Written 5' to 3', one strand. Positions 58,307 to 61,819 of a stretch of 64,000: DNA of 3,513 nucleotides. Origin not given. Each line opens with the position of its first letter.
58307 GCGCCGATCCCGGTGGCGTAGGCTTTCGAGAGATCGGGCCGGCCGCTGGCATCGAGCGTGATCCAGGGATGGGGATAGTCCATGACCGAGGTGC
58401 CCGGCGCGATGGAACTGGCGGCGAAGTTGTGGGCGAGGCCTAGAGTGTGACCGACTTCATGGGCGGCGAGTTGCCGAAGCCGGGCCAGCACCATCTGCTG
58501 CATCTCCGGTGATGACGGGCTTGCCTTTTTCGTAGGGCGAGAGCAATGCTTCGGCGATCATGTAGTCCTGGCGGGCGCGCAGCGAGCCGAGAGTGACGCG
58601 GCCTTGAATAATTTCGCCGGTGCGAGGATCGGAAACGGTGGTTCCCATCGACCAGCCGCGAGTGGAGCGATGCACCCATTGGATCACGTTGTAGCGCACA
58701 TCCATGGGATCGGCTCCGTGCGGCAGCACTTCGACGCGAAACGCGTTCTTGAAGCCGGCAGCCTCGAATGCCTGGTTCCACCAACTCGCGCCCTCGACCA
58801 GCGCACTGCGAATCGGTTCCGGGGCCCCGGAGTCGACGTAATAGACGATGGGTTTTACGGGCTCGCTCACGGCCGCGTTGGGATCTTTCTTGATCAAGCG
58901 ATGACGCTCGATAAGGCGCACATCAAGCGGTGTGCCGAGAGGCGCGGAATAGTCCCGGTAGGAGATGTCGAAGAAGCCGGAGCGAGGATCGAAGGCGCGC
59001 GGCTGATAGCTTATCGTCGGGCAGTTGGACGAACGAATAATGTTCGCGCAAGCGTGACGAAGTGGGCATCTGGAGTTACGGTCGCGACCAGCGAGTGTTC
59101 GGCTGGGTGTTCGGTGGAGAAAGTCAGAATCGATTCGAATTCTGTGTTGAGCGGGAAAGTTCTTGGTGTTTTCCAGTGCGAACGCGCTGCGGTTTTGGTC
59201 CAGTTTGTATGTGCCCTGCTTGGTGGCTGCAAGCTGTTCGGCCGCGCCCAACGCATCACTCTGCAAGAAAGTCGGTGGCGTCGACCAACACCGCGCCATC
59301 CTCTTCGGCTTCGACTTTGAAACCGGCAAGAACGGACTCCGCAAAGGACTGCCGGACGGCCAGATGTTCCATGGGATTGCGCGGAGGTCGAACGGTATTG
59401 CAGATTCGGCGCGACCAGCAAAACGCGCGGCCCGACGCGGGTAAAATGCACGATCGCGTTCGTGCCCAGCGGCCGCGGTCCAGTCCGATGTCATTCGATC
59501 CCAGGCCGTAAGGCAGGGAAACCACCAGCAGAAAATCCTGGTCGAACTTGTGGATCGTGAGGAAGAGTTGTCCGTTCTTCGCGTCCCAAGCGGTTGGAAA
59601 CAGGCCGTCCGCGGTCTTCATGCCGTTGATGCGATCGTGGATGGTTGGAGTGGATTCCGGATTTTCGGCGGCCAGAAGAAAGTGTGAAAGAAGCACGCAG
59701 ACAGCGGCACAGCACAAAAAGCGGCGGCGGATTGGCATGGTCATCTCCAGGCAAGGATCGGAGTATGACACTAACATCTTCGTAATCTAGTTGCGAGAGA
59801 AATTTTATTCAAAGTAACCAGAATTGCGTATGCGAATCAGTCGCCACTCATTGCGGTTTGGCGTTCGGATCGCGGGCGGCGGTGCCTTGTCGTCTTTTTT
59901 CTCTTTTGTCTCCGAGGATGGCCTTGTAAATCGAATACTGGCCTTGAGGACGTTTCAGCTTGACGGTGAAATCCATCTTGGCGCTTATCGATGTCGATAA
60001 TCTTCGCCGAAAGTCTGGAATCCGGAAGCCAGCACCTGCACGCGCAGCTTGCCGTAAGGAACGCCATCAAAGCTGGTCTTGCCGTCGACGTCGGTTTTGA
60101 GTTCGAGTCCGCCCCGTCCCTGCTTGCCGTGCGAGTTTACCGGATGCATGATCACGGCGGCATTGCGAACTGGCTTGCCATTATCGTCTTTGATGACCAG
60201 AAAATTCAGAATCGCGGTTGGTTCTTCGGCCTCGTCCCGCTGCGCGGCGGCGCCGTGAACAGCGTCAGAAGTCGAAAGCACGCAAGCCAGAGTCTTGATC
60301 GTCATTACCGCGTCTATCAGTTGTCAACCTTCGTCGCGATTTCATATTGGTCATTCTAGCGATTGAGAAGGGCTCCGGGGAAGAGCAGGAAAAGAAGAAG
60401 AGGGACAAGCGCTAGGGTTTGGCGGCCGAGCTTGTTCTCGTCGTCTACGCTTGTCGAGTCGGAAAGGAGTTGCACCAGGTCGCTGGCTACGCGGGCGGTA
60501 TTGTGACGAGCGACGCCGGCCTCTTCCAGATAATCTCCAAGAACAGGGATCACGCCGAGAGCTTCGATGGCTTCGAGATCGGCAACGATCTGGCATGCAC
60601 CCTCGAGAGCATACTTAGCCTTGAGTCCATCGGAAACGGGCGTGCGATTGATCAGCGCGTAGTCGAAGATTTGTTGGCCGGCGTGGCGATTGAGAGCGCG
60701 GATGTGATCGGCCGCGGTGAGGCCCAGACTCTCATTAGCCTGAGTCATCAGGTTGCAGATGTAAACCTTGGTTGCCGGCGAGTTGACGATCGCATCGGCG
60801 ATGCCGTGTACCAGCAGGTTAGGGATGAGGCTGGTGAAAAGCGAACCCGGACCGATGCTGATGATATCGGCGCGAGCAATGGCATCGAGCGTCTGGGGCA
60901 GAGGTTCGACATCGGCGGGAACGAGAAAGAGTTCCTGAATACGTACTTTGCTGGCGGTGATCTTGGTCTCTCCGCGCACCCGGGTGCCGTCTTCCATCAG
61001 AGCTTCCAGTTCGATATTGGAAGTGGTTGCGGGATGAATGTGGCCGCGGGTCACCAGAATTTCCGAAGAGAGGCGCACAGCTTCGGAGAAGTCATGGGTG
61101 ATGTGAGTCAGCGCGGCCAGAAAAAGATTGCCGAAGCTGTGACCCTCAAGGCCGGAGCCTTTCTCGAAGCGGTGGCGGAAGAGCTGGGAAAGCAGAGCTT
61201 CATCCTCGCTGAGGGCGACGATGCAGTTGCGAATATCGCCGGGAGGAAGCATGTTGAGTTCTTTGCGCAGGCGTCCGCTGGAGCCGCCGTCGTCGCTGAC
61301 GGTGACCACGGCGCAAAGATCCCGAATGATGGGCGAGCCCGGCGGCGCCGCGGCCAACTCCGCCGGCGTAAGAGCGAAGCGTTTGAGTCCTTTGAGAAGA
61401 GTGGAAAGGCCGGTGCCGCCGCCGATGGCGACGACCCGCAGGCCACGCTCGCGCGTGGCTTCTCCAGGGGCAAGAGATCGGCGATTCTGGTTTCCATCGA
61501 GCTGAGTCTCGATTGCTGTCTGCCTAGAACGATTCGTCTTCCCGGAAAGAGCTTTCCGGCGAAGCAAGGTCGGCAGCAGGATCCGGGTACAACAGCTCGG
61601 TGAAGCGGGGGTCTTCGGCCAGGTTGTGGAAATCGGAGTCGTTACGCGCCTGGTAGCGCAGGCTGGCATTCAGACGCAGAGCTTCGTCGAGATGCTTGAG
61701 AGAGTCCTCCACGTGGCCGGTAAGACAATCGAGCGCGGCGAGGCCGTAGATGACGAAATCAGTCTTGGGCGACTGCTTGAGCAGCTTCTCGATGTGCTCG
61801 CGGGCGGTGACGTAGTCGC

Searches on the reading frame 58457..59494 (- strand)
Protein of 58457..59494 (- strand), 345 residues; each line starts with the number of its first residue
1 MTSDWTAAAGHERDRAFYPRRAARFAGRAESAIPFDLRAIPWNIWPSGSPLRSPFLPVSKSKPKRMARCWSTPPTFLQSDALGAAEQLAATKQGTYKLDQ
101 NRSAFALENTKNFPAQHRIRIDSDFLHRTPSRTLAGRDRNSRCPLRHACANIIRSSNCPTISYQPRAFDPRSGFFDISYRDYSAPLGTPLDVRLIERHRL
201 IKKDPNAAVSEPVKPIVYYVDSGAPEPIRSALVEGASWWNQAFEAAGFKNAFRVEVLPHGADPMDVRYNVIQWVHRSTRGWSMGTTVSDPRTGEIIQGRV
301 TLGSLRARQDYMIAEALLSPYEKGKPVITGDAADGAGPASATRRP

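Call 103: search_protein_families(library=pfam, proteins=[window:58457-59494:-], max_evalue=0.00001)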
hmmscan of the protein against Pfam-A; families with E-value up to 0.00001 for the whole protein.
window:58457-59494:- (345 aa): 1 family
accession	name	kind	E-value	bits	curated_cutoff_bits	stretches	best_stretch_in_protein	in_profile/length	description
PF17148.9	DUF5117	-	5.7e-10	39.8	27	1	76-203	73-189/189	Domain of unknown function (DUF5117)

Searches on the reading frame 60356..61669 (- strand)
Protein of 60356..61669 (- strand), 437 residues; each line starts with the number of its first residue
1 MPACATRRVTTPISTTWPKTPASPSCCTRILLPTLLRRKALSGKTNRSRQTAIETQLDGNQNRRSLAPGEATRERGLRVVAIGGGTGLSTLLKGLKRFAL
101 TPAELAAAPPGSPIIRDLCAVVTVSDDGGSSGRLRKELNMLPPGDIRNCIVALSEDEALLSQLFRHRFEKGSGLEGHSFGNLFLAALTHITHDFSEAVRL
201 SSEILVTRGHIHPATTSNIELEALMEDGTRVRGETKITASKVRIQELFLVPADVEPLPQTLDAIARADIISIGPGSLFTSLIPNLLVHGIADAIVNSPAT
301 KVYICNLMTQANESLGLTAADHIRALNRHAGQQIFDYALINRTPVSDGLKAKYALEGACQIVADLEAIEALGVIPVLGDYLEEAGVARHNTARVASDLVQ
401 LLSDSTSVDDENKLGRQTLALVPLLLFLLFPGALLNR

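Call 103: search_protein_families(library=pfam, proteins=[window:60356-61669:-], max_evalue=0.00001)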
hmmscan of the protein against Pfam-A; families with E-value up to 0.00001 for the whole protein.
window:60356-61669:- (437 aa): 1 family
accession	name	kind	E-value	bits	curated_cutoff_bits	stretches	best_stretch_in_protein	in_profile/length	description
PF01933.23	CofD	-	4.3e-103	344.9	30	1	79-376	1-285/290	2-phospho-L-lactate transferase CofD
